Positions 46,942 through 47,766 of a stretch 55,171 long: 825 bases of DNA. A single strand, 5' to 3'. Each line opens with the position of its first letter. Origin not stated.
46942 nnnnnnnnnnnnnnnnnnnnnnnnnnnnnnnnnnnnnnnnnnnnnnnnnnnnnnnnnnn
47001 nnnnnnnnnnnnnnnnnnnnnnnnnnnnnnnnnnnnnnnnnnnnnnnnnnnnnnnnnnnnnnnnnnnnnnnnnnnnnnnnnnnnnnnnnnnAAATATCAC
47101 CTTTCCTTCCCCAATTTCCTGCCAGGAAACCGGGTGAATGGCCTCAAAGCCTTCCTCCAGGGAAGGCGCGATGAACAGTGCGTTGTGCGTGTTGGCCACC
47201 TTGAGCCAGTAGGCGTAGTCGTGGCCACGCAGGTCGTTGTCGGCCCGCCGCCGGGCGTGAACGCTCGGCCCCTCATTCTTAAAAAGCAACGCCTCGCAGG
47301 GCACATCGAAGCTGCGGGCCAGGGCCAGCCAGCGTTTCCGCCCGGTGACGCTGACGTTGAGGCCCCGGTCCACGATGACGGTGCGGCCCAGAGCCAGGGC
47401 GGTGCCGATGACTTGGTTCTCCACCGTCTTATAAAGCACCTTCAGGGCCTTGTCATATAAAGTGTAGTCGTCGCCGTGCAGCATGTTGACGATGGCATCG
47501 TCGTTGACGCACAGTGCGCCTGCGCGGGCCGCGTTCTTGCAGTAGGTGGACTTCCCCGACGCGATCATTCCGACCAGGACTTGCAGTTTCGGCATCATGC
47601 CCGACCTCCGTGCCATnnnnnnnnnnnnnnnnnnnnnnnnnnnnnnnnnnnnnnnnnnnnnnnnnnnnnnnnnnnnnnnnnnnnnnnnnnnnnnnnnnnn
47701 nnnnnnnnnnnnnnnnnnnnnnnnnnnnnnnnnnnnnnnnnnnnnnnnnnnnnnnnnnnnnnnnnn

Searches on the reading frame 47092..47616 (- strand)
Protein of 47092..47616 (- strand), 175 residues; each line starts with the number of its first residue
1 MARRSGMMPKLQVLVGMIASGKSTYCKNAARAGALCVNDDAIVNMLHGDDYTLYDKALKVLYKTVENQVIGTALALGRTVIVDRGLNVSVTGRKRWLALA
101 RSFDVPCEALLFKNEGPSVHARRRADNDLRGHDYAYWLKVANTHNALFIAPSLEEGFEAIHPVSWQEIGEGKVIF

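Call 9: search_protein_families(library=phrogs, proteins=[window:47092-47616:-], max_evalue=0.001)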
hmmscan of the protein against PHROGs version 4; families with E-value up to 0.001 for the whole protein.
window:47092-47616:- (175 aa): 4 families
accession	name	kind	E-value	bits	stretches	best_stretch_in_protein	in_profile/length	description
phrog_505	-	other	2.8e-09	37.9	1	8-122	1-119/295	polynucleotide kinase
phrog_2071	-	other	3.1e-08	34.8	1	6-115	13-120/282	ATPase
phrog_4581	-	head and packaging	9.4e-06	26.2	1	10-75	125-191/395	terminase small subunit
phrog_6931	-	unknown function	0.00014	22.2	1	7-98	183-279/343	-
